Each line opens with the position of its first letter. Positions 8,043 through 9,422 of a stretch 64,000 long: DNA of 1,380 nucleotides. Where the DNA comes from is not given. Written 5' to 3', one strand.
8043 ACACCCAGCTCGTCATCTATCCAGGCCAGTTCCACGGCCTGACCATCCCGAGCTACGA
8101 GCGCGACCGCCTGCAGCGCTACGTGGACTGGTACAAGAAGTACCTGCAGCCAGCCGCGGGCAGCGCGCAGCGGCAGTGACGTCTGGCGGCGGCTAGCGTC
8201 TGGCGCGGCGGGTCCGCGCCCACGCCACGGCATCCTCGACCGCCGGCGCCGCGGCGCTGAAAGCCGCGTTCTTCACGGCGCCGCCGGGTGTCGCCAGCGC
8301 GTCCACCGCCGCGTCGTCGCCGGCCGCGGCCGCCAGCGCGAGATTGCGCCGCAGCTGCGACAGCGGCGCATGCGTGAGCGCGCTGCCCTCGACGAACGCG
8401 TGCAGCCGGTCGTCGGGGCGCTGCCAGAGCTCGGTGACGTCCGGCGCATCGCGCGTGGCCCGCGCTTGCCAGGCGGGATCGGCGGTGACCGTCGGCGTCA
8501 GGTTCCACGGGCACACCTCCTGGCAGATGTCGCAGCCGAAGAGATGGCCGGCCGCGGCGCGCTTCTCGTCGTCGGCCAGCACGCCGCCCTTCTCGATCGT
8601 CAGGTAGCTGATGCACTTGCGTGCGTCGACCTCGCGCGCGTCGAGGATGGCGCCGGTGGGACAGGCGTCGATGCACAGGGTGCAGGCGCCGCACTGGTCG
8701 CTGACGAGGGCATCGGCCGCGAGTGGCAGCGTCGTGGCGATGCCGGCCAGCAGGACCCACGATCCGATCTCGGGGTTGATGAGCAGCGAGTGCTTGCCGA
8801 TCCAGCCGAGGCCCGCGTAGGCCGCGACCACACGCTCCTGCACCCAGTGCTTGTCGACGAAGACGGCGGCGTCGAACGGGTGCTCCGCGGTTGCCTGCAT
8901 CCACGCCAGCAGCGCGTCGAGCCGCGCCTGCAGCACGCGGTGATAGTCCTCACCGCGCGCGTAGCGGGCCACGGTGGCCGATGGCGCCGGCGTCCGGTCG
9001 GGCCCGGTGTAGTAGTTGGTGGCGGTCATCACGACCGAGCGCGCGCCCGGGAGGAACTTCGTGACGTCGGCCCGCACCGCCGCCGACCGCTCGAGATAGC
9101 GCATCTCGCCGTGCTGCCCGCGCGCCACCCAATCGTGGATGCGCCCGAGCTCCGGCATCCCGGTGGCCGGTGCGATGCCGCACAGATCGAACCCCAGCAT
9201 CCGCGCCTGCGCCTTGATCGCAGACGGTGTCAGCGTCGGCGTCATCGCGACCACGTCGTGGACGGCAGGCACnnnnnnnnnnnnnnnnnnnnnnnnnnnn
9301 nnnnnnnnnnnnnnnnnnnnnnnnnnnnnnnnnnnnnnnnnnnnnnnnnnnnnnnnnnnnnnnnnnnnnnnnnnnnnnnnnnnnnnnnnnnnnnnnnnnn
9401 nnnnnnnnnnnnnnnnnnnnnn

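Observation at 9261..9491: About 230-bp element with 43-bp near-perfect terminal inverted repeats between acnA and queG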

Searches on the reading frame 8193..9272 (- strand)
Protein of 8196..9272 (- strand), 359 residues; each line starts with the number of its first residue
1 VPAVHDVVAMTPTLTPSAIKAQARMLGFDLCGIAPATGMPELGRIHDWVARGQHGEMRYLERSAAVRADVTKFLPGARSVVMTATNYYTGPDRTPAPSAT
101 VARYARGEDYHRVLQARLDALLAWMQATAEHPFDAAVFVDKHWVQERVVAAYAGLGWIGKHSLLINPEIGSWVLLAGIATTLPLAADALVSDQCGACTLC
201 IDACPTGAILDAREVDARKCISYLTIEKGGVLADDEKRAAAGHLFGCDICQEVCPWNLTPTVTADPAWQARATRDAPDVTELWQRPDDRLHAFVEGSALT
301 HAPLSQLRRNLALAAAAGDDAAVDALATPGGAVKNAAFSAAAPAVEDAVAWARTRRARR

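Call 10: search_protein_families(library=ncbifam, proteins=[window:8193-9245:-])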
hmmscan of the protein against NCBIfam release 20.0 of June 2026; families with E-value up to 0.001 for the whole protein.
window:8193-9245:- (350 aa): 4 families
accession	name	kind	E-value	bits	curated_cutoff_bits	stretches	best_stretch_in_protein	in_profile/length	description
TIGR00276.1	TIGR00276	equivalog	2e-86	290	200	1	10-344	1-334/337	tRNA epoxyqueuosine(34) reductase QueG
TIGR02486.1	RDH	subfamily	1.7e-12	47.9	160.35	1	132-250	147-281/314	reductive dehalogenase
NF005504.0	PRK07118.1-3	equivalog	4.7e-05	22.9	437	1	180-248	168-234/293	Fe-S cluster domain-containing protein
NF058577.1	FdxA_fam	equivalog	0.00022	21.4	65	1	181-213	5-40/52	4Fe-4S ferredoxin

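Call 14: find_encoding_contigs(protein=window:8193-9245:-, flank=10000, max_places=10)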
Protein window:8193-9245:- (350 aa): no gene with exactly this product is on record in the collection.

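Call 16: find_encoding_contigs(protein=window:8196-9272:-, flank=10000, max_places=10)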
Protein seq(359 aa) (359 aa): no gene with exactly this product is on record in the collection.

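Call 17: find_homologous_proteins(query=window:8193-9245:-)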
Query window:8193-9245:- (350 aa): 7983 proteins with E <= 0.001 among 8000 candidates; the best 120 are listed.
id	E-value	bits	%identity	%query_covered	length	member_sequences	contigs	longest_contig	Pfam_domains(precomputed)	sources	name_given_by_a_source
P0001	1.0e-231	786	100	100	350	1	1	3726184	PF14697.12,PF00037.33,PF13484.12,PF08331.16,PF13187.12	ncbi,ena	-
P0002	3.5e-191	653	83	97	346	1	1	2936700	PF14697.12,PF00037.33,PF13484.12,PF08331.16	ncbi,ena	-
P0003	6.1e-188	642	83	98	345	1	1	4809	PF14697.12,PF00037.33,PF13484.12,PF12838.13,PF08331.16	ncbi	-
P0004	3.5e-184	630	81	98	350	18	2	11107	PF14697.12,PF00037.33,PF13484.12,PF08331.16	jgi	-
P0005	2.1e-183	627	81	99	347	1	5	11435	PF14697.12,PF00037.33,PF13484.12,PF08331.16,PF13187.12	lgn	-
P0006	6.4e-183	626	81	98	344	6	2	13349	PF14697.12,PF00037.33,PF13484.12,PF08331.16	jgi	jgi:epoxyqueuosine reductase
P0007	1.7e-182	624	81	95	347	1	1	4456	PF14697.12,PF00037.33,PF13484.12,PF08331.16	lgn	-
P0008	2.6e-182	624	80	98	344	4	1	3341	PF13484.12,PF08331.16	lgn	-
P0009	2.7e-182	624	80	98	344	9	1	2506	PF13484.12,PF08331.16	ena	-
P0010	9.9e-182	622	80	98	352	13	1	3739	PF13484.12,PF08331.16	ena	-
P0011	1.2e-181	621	81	97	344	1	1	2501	PF13484.12,PF08331.16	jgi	jgi:epoxyqueuosine reductase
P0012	1.8e-181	621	79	98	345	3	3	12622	PF00037.33,PF13484.12,PF08331.16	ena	-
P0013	2.0e-181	621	80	98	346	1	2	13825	PF13484.12,PF08331.16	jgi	jgi:epoxyqueuosine reductase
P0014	2.9e-181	620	80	98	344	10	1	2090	PF14697.12,PF13484.12,PF12838.13,PF08331.16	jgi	jgi:epoxyqueuosine reductase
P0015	5.2e-181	619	78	98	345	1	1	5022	PF00037.33,PF13484.12,PF08331.16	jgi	jgi:epoxyqueuosine reductase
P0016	7.7e-181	619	80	99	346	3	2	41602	PF14697.12,PF00037.33,PF13484.12,PF08331.16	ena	-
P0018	1.1e-180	618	79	98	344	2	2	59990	PF00037.33,PF13484.12,PF08331.16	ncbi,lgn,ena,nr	ncbi:MAG: tRNA epoxyqueuosine(34) reductase QueG [Acidobacteria bacterium]|nr:tRNA epoxyqueuosine(34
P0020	2.7e-180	617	81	98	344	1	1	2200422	PF14697.12,PF13484.12,PF08331.16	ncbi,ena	-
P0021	3.0e-180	617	80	97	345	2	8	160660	PF00037.33,PF13484.12,PF08331.16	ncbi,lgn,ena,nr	ncbi:MAG: tRNA epoxyqueuosine(34) reductase QueG [Acidobacteria bacterium]|nr:tRNA epoxyqueuosine(34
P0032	2.7e-177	607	79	97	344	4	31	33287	PF14697.12,PF13484.12,PF08331.16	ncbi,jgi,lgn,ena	jgi:epoxyqueuosine reductase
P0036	2.1e-176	604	78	98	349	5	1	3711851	PF13484.12,PF08331.16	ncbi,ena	-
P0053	2.3e-172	591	78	98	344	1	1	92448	PF13484.12,PF08331.16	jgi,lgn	jgi:epoxyqueuosine reductase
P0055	5.3e-172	590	77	98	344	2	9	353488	PF13484.12,PF08331.16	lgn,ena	-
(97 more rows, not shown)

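Call 18: find_encoding_contigs(protein=P0001, flank=10000, max_places=5)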
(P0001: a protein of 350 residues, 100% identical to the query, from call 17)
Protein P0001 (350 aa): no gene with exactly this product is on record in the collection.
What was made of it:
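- Tried and rejected: Exact look-ups of the window's own QueG: failed (calls 14, 16, 18), so the source genome could not be scanned.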

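Call 19: find_encoding_contigs(protein=P0002, flank=6000, max_places=3)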
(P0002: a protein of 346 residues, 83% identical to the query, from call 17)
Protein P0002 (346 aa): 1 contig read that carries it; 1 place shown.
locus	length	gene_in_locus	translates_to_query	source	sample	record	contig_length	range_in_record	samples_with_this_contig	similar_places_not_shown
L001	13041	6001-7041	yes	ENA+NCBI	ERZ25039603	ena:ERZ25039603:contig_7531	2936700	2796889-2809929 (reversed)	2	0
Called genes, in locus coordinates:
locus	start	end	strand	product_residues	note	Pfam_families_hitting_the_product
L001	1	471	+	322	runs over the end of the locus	PF13354:Beta-lactamase2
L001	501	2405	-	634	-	PF02687:FtsX, PF12704:MacB_PCD, PF02687:FtsX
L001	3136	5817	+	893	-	PF00330:Aconitase, PF00694:Aconitase_C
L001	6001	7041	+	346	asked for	PF08331:QueG_DUF1730, PF14697:Fer4_21 (faint), PF00037:Fer4 (faint), PF13484:Fer4_16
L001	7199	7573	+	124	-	-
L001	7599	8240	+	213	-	-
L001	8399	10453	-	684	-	PF26550:Tricorn_2nd (weak), PF26549:Tricorn_N, PF07676:PD40 (weak), PF26550:Tricorn_2nd (weak), PF07676:PD40 (weak), PF26549:Tricorn_N, PF01738:DLH, PF00326:Peptidase_S9, +6 more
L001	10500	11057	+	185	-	PF02622:DUF179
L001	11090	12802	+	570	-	PF03571:Peptidase_M49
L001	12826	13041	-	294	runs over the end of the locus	PF00582:Usp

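Call 21: find_encoding_contigs(protein=P0020, flank=6000, max_places=3)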
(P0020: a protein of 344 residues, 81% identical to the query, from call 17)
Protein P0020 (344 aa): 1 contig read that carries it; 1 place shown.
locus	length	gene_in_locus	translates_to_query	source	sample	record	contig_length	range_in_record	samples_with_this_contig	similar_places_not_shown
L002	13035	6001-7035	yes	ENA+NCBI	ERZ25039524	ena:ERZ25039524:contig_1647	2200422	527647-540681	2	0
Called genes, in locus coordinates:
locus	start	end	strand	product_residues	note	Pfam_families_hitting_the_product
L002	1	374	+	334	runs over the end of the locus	PF00348:polyprenyl_synt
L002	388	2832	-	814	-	PF12704:MacB_PCD, PF02687:FtsX, PF12704:MacB_PCD, PF02687:FtsX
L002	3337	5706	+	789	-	PF00330:Aconitase, PF00694:Aconitase_C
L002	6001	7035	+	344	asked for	PF08331:QueG_DUF1730, PF14697:Fer4_21 (faint), PF13484:Fer4_16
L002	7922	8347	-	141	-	PF00135:COesterase (weak), PF01738:DLH (weak), PF00326:Peptidase_S9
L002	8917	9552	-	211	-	PF19283:APEH_N (faint), PF25174:Beta-prop_THOC3 (faint), PF00930:DPPIV_N (faint), PF26549:Tricorn_N, PF07676:PD40, PF26550:Tricorn_2nd, PF07676:PD40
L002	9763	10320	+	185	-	PF02622:DUF179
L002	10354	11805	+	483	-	PF03571:Peptidase_M49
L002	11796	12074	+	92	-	-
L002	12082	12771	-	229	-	PF00582:Usp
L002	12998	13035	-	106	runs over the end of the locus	-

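Call 22: find_encoding_contigs(protein=P0036, flank=6000, max_places=3)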
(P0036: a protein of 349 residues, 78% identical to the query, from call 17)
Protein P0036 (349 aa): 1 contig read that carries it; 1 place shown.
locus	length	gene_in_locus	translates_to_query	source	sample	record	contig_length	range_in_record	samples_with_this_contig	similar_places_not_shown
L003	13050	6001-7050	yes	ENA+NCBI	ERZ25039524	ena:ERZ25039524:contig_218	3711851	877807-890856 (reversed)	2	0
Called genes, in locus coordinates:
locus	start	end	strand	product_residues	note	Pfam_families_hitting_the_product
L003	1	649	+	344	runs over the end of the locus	PF00348:polyprenyl_synt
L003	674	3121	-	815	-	PF12704:MacB_PCD, PF02687:FtsX, PF12704:MacB_PCD, PF02687:FtsX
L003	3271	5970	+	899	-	PF00330:Aconitase, PF00694:Aconitase_C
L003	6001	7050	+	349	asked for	PF08331:QueG_DUF1730, PF13484:Fer4_16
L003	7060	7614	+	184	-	PF02622:DUF179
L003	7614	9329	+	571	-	PF03571:Peptidase_M49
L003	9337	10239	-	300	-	PF00582:Usp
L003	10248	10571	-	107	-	-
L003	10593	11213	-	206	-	PF13442:Cytochrome_CBB3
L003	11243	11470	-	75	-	PF09723:Zn_ribbon_8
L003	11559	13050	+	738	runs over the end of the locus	PF02065:Melibiase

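Call 38: find_related_loci(query=window:8193-9245:-, collection=metagenome_contigs, flank=2500)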
Query window:8193-9245:- (350 aa) in metagenome_contigs; peptide patterns used: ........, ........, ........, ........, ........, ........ (x = any residue, [..] = any of these).
600 stretches matched a pattern (row limit reached: there are more); 563 encode a relative of the query (tblastn E <= 1e-3); the best 80 are kept; 80 distinct loci.
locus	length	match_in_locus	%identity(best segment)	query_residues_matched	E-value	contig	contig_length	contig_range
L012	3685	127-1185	55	1-346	2e-124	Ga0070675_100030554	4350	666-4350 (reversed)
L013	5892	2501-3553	50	4-349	3e-103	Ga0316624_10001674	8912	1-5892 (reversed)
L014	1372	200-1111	53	5-305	4e-108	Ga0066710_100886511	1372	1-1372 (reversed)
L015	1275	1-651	75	131-346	1e-106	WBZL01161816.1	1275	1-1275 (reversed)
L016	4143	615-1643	48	2-343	2e-98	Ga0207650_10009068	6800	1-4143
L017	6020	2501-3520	48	5-343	2e-99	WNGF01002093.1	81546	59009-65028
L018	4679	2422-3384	50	2-318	1e-96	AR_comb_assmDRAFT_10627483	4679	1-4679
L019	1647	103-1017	53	5-305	9e-102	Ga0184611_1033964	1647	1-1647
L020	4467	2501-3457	51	2-316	9e-96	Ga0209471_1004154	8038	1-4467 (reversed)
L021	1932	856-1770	51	5-305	3e-100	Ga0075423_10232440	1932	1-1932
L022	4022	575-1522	50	5-319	9e-95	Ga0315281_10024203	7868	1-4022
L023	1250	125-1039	53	5-305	1e-102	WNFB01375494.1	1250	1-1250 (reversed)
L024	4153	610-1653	46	5-349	3e-94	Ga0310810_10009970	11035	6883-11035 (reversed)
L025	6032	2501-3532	46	4-346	1e-93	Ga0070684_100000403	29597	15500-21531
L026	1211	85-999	52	5-305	8e-102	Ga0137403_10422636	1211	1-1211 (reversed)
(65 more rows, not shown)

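Call 40: find_encoding_contigs(protein=P0032, flank=3000, max_places=10)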
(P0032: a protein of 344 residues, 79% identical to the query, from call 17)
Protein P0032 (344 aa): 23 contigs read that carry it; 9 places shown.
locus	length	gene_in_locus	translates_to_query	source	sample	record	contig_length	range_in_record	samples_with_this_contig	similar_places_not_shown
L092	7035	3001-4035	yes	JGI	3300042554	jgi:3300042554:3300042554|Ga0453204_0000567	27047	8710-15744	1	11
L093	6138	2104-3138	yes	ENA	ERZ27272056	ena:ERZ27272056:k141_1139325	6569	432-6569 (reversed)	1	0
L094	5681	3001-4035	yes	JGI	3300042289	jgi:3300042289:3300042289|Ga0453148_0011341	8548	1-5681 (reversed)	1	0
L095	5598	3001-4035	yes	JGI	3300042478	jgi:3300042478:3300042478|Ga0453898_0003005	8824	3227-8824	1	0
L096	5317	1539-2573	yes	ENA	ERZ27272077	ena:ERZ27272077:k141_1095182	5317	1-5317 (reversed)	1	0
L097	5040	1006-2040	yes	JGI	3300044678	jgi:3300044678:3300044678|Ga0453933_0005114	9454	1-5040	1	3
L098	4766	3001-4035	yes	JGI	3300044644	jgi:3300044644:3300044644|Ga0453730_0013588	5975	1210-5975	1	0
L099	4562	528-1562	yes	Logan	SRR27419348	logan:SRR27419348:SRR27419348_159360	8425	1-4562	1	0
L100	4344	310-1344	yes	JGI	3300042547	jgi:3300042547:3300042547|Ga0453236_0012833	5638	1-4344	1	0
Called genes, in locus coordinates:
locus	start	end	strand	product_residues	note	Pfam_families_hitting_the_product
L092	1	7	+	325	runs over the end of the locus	PF00348:polyprenyl_synt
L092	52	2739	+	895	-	PF00330:Aconitase, PF00694:Aconitase_C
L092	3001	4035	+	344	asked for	PF08331:QueG_DUF1730, PF14697:Fer4_21 (faint), PF13484:Fer4_16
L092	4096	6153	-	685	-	PF26550:Tricorn_2nd, PF26549:Tricorn_N, PF07676:PD40 (weak), PF26550:Tricorn_2nd (weak), PF07676:PD40, PF26549:Tricorn_N, PF01738:DLH, PF00326:Peptidase_S9, +5 more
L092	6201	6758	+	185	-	PF02622:DUF179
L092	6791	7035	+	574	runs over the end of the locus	PF03571:Peptidase_M49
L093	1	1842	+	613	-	?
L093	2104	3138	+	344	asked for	PF08331:QueG_DUF1730, PF14697:Fer4_21 (faint), PF13484:Fer4_16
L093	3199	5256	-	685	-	PF26550:Tricorn_2nd, PF26549:Tricorn_N, PF07676:PD40 (weak), PF26550:Tricorn_2nd (weak), PF07676:PD40, PF26549:Tricorn_N, PF01738:DLH, PF00326:Peptidase_S9, +5 more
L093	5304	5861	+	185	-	PF02622:DUF179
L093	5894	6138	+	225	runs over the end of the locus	?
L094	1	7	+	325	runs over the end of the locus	PF00348:polyprenyl_synt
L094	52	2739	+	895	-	PF00330:Aconitase, PF00694:Aconitase_C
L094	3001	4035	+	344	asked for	PF08331:QueG_DUF1730, PF14697:Fer4_21 (faint), PF13484:Fer4_16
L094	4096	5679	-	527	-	?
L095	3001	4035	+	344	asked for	PF08331:QueG_DUF1730, PF14697:Fer4_21 (faint), PF13484:Fer4_16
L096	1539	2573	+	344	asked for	PF08331:QueG_DUF1730, PF14697:Fer4_21 (faint), PF13484:Fer4_16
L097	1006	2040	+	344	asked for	PF08331:QueG_DUF1730, PF14697:Fer4_21 (faint), PF13484:Fer4_16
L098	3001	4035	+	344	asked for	PF08331:QueG_DUF1730, PF14697:Fer4_21 (faint), PF13484:Fer4_16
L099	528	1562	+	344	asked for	PF08331:QueG_DUF1730, PF14697:Fer4_21 (faint), PF13484:Fer4_16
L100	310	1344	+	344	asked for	PF08331:QueG_DUF1730, PF14697:Fer4_21 (faint), PF13484:Fer4_16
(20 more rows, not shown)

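Call 41: find_encoding_contigs(protein=P0021, flank=3000, max_places=6)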
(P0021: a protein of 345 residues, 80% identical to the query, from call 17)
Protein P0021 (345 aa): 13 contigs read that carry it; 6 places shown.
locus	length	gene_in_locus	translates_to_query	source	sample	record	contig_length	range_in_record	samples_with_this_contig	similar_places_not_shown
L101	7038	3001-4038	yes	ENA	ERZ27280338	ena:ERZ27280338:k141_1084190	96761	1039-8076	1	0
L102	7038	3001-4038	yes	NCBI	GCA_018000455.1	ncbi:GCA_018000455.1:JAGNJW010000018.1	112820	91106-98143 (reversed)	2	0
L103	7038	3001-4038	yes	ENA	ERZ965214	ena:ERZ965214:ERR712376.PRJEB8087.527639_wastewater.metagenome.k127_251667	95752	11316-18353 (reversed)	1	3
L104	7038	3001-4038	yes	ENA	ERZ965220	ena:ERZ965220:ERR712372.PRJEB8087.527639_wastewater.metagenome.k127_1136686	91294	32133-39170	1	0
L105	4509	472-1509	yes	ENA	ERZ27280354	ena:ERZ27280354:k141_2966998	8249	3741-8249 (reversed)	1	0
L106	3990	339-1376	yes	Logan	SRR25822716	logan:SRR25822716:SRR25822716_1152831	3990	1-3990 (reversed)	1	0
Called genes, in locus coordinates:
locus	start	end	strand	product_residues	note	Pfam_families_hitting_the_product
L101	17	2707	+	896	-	PF00330:Aconitase, PF00694:Aconitase_C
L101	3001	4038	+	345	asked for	PF08331:QueG_DUF1730, PF00037:Fer4 (faint), PF13484:Fer4_16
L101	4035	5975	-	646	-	PF09136:Glucodextran_B (weak), PF13360:PQQ_2 (faint)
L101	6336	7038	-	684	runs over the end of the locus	PF26550:Tricorn_2nd, PF26549:Tricorn_N, PF07676:PD40 (weak), PF26550:Tricorn_2nd (weak), PF07676:PD40 (weak), PF26549:Tricorn_N, PF01738:DLH, PF00326:Peptidase_S9, +5 more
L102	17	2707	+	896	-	PF00330:Aconitase, PF00694:Aconitase_C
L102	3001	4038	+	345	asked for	PF08331:QueG_DUF1730, PF00037:Fer4 (faint), PF13484:Fer4_16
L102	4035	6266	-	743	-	PF09136:Glucodextran_B (weak), PF13360:PQQ_2 (faint)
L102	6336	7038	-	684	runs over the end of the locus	PF26550:Tricorn_2nd, PF26549:Tricorn_N, PF07676:PD40 (weak), PF26550:Tricorn_2nd (weak), PF07676:PD40 (weak), PF26549:Tricorn_N, PF01738:DLH, PF00326:Peptidase_S9, +5 more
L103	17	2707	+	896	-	PF00330:Aconitase, PF00694:Aconitase_C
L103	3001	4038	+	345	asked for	PF08331:QueG_DUF1730, PF00037:Fer4 (faint), PF13484:Fer4_16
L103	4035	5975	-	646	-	PF09136:Glucodextran_B (weak), PF13360:PQQ_2 (faint)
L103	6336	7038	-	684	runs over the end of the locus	PF26550:Tricorn_2nd, PF26549:Tricorn_N, PF07676:PD40 (weak), PF26550:Tricorn_2nd (weak), PF07676:PD40 (weak), PF26549:Tricorn_N, PF01738:DLH, PF00326:Peptidase_S9, +5 more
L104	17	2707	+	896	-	PF00330:Aconitase, PF00694:Aconitase_C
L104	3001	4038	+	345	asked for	PF08331:QueG_DUF1730, PF00037:Fer4 (faint), PF13484:Fer4_16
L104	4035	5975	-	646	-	PF09136:Glucodextran_B (weak), PF13360:PQQ_2 (faint)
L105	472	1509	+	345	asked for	PF08331:QueG_DUF1730, PF00037:Fer4 (faint), PF13484:Fer4_16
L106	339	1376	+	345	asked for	PF08331:QueG_DUF1730, PF00037:Fer4 (faint), PF13484:Fer4_16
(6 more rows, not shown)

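Call 42: find_encoding_contigs(protein=P0055, flank=3000, max_places=6)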
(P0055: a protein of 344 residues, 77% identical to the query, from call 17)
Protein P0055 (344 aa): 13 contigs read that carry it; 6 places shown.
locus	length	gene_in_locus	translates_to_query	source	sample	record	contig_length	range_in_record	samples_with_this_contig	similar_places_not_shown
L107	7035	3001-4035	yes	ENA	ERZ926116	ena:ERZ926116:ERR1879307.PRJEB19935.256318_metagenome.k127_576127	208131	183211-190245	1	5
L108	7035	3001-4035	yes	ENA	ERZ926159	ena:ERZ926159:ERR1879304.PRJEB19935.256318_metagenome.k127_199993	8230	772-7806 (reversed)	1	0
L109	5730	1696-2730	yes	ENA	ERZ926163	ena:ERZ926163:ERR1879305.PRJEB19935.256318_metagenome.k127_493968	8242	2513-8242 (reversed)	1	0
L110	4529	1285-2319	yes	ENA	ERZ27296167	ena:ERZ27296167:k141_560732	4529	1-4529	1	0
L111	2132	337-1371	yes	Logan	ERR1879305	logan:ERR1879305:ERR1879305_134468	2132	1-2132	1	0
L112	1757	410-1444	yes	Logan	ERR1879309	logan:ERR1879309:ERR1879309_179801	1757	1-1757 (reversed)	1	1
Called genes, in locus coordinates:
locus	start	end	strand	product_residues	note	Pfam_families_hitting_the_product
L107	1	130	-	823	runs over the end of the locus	PF12704:MacB_PCD, PF02687:FtsX, PF12704:MacB_PCD, PF02687:FtsX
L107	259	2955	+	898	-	PF00330:Aconitase, PF00694:Aconitase_C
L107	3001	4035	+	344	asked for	PF08331:QueG_DUF1730, PF13484:Fer4_16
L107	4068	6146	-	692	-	PF00930:DPPIV_N (faint), PF26550:Tricorn_2nd, PF07676:PD40, PF26549:Tricorn_N, PF26550:Tricorn_2nd (weak), PF07676:PD40 (weak), PF00326:Peptidase_S9, PF01738:DLH, +4 more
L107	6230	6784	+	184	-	PF02622:DUF179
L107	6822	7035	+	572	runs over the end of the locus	PF03571:Peptidase_M49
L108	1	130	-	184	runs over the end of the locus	?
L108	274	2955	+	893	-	PF00330:Aconitase, PF00694:Aconitase_C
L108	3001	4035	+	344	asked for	PF08331:QueG_DUF1730, PF13484:Fer4_16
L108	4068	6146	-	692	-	PF00930:DPPIV_N (faint), PF26550:Tricorn_2nd, PF07676:PD40, PF26549:Tricorn_N, PF26550:Tricorn_2nd (weak), PF07676:PD40 (weak), PF00326:Peptidase_S9, PF01738:DLH, +4 more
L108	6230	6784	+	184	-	PF02622:DUF179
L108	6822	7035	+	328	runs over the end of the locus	?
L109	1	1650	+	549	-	?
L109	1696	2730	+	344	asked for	PF08331:QueG_DUF1730, PF13484:Fer4_16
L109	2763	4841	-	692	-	PF00930:DPPIV_N (faint), PF26550:Tricorn_2nd, PF07676:PD40, PF26549:Tricorn_N, PF26550:Tricorn_2nd (weak), PF07676:PD40 (weak), PF00326:Peptidase_S9, PF01738:DLH, +4 more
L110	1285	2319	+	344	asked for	PF08331:QueG_DUF1730, PF13484:Fer4_16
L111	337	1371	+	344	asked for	PF08331:QueG_DUF1730, PF13484:Fer4_16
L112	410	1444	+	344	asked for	PF08331:QueG_DUF1730, PF13484:Fer4_16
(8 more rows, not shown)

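Call 43: find_encoding_contigs(protein=P0018, flank=3000, max_places=4)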
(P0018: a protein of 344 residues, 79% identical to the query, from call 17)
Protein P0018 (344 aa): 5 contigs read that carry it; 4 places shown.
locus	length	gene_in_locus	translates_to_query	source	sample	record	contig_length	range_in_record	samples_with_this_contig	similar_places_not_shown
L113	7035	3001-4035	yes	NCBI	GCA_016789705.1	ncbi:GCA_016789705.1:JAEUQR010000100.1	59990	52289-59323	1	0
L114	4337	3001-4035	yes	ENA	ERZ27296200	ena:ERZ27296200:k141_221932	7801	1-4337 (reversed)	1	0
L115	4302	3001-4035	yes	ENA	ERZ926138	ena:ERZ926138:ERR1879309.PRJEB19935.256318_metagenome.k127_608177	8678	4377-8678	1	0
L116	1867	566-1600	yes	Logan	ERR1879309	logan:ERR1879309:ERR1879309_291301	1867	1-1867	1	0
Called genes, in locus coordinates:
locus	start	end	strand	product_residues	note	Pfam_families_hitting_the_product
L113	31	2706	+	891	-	PF00330:Aconitase, PF00694:Aconitase_C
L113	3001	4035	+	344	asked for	PF08331:QueG_DUF1730, PF00037:Fer4 (faint), PF13484:Fer4_16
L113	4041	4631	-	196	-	-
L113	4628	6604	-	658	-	PF26550:Tricorn_2nd, PF26549:Tricorn_N, PF07676:PD40 (weak), PF26550:Tricorn_2nd (weak), PF07676:PD40 (weak), PF26549:Tricorn_N, PF01738:DLH, PF00326:Peptidase_S9, +5 more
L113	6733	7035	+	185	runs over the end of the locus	PF02622:DUF179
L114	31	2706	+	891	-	PF00330:Aconitase, PF00694:Aconitase_C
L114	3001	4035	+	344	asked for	PF08331:QueG_DUF1730, PF00037:Fer4 (faint), PF13484:Fer4_16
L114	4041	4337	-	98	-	?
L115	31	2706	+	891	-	PF00330:Aconitase, PF00694:Aconitase_C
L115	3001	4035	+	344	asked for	PF08331:QueG_DUF1730, PF00037:Fer4 (faint), PF13484:Fer4_16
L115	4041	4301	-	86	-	?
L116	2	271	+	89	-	?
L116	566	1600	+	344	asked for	PF08331:QueG_DUF1730, PF00037:Fer4 (faint), PF13484:Fer4_16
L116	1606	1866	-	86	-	?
